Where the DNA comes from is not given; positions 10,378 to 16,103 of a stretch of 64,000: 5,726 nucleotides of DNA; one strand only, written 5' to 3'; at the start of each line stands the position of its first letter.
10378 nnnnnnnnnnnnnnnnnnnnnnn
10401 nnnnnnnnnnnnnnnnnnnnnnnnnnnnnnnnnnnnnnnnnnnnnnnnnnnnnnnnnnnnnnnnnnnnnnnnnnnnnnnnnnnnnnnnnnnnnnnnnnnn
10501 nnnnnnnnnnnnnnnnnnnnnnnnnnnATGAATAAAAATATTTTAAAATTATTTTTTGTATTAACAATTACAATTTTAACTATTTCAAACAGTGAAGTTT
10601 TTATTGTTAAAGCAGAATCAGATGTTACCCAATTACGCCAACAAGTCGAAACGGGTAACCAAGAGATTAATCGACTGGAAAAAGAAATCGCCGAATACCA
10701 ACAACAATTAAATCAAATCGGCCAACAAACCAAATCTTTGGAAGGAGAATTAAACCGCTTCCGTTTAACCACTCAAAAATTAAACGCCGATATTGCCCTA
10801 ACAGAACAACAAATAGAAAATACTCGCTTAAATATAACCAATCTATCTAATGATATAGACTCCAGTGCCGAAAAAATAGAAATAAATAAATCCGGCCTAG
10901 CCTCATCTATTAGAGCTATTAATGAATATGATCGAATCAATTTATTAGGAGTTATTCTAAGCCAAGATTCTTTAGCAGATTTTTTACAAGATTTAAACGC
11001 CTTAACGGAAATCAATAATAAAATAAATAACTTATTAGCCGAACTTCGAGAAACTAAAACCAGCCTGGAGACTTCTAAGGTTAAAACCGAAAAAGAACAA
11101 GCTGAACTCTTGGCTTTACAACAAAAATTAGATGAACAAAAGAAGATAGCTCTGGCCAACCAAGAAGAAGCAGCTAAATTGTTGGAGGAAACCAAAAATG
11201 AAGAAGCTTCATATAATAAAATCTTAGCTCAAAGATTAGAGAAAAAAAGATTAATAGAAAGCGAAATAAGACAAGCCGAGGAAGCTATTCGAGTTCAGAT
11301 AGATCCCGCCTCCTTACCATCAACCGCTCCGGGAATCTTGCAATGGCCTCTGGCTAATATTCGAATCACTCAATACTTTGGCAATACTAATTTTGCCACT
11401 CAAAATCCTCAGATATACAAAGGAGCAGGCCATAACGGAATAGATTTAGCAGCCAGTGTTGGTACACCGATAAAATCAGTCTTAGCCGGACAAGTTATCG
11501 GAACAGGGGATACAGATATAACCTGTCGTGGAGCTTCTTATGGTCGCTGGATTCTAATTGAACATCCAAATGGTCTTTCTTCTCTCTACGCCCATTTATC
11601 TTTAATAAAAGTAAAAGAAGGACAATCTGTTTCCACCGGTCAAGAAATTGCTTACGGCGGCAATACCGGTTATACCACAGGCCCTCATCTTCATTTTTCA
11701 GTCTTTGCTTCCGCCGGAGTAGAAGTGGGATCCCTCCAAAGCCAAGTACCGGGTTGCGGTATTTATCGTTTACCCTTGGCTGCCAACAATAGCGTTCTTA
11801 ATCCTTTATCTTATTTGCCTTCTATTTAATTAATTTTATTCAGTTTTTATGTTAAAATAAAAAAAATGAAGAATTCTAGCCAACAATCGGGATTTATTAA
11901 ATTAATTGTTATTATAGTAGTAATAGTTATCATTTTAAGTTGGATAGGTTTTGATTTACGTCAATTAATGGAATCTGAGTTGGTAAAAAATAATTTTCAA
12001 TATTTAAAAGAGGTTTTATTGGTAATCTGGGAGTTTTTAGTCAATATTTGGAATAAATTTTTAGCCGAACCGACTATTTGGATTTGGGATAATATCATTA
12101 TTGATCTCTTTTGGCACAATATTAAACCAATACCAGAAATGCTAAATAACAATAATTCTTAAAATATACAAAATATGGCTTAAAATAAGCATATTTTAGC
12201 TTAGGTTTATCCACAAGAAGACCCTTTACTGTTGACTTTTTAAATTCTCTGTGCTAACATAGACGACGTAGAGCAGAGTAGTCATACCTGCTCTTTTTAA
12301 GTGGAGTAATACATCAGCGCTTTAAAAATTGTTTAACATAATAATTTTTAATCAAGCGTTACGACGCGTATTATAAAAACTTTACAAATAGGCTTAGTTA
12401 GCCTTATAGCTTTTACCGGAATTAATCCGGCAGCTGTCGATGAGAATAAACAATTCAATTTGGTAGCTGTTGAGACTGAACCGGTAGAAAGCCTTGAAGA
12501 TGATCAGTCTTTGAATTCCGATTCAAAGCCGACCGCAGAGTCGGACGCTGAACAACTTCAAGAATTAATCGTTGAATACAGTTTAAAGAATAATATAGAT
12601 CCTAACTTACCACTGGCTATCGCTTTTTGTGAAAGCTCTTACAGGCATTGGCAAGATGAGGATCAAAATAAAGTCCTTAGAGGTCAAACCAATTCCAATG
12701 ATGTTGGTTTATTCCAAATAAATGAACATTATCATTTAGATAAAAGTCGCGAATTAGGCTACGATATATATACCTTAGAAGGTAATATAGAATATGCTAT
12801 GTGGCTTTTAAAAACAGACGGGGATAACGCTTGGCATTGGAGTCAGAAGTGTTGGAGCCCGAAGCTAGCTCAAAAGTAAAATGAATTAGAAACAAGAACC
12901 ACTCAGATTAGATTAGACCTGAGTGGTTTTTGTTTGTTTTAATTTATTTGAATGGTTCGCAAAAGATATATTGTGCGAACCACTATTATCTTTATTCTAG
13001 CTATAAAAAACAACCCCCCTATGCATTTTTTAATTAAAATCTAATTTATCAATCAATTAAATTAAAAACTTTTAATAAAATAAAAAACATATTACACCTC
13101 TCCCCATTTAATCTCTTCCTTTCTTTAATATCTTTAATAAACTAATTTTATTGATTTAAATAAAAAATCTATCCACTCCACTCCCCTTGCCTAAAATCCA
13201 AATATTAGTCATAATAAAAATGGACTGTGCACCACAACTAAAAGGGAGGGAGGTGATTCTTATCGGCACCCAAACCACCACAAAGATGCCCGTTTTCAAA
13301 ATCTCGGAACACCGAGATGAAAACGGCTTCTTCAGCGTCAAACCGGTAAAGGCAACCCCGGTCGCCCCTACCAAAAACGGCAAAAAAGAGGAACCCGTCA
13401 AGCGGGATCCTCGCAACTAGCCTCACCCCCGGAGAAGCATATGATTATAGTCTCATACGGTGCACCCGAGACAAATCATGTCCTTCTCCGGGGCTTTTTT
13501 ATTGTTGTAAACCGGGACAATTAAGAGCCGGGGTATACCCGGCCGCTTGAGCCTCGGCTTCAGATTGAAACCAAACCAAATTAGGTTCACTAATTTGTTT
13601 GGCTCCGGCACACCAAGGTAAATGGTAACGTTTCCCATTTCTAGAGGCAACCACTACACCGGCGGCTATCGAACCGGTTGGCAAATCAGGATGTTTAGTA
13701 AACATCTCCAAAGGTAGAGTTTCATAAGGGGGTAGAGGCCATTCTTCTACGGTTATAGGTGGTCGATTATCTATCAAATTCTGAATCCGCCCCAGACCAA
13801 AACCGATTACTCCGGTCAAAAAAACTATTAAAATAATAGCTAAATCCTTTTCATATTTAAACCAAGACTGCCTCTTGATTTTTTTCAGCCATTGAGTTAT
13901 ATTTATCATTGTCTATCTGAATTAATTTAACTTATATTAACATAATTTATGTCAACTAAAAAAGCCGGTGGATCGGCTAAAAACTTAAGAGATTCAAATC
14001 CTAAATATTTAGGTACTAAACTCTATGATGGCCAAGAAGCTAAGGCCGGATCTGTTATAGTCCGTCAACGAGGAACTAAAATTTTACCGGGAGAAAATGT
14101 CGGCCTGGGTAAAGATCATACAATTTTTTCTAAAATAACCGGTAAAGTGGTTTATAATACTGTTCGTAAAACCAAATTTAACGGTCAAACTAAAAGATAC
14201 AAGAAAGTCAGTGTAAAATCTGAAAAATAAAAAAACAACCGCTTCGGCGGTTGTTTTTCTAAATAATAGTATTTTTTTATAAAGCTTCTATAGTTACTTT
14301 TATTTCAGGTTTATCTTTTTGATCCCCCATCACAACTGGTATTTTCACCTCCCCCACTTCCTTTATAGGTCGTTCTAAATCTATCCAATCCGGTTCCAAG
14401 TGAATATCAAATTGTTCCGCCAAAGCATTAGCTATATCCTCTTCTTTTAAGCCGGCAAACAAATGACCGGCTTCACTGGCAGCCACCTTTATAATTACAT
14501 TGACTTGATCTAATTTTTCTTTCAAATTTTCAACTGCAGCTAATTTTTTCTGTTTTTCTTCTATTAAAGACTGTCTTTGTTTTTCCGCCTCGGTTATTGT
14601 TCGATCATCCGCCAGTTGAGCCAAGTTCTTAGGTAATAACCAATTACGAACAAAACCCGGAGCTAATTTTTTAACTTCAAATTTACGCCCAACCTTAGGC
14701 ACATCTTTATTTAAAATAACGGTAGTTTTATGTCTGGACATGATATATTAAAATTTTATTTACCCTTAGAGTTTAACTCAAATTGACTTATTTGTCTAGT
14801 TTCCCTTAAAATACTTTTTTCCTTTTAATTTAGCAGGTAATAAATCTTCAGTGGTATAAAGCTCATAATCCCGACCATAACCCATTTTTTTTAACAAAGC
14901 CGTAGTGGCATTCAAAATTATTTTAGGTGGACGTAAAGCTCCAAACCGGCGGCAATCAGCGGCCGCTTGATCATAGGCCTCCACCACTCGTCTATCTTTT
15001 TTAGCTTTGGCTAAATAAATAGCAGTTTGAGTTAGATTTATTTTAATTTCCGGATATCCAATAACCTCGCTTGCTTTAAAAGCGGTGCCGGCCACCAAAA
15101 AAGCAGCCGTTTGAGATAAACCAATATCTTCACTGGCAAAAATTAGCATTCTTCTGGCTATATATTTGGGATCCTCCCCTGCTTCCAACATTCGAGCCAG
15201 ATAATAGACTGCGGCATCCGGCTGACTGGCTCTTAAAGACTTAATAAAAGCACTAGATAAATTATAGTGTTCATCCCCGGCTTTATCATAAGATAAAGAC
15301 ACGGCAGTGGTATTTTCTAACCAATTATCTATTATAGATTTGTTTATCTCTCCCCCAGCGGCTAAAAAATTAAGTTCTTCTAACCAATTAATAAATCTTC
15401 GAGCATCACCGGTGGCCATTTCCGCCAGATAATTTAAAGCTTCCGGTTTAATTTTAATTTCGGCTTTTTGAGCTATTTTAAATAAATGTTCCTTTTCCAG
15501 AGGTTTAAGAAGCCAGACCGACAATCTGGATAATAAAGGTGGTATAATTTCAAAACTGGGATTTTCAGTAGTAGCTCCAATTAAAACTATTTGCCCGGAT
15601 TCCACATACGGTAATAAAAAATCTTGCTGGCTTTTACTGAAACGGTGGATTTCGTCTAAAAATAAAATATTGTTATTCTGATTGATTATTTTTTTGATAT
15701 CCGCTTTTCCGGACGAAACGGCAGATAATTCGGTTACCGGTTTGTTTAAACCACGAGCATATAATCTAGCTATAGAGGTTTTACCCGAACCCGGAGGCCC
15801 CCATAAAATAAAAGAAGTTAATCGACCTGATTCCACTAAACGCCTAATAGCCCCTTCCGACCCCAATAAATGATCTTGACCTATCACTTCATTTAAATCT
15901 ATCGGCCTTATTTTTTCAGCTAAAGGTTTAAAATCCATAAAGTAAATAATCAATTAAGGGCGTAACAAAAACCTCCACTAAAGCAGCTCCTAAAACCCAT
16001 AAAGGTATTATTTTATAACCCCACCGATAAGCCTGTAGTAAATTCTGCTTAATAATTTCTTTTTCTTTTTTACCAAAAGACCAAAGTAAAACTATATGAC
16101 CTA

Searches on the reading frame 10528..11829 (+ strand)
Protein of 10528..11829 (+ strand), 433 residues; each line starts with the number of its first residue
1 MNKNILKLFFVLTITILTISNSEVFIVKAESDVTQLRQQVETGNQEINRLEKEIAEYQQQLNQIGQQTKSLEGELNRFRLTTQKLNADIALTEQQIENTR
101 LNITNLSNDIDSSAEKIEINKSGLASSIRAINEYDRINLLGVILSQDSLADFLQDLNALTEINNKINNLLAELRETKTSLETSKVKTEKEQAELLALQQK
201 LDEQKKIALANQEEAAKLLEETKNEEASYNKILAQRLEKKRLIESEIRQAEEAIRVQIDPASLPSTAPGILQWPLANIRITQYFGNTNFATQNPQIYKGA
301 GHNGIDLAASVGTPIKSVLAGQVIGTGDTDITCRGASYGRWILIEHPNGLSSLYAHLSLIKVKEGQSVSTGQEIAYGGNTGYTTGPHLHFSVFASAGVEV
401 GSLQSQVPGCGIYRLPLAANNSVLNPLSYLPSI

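Call 47: search_protein_families(library=pfam, proteins=[window:10528-11829:+], max_evalue=0.000001)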
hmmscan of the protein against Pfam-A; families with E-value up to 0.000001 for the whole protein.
window:10528-11829:+ (433 aa): 1 family
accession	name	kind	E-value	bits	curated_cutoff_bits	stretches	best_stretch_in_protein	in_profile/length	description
PF01551.29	Peptidase_M23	-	2e-27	95.7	28.7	1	301-393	2-88/96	Peptidase family M23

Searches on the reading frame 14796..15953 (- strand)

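Call 47: search_protein_families(library=pfam, proteins=[window:14796-15953:-], max_evalue=0.000001)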
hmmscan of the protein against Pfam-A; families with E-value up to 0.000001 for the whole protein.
window:14796-15953:- (385 aa): 5 families
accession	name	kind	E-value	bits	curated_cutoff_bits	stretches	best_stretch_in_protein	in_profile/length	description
PF12002.13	MgsA_C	-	2.8e-41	141.6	27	1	243-382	2-148/167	MgsA AAA+ ATPase C terminal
PF16193.11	AAA_assoc_2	-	2.7e-19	69.6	34.3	1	163-241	2-81/81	AAA C-terminal domain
PF00004.35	AAA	-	5.7e-14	53.1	21.2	1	49-146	2-125/131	ATPase family associated with various cellular activities (AAA)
PF05496.18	RuvB_N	-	1.5e-11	44.8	27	1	15-127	1-119/159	Holliday junction DNA helicase RuvB P-loop domain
PF07728.20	AAA_5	-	3.7e-07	30.7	22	0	48-125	2-98/139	AAA domain (dynein-related subfamily)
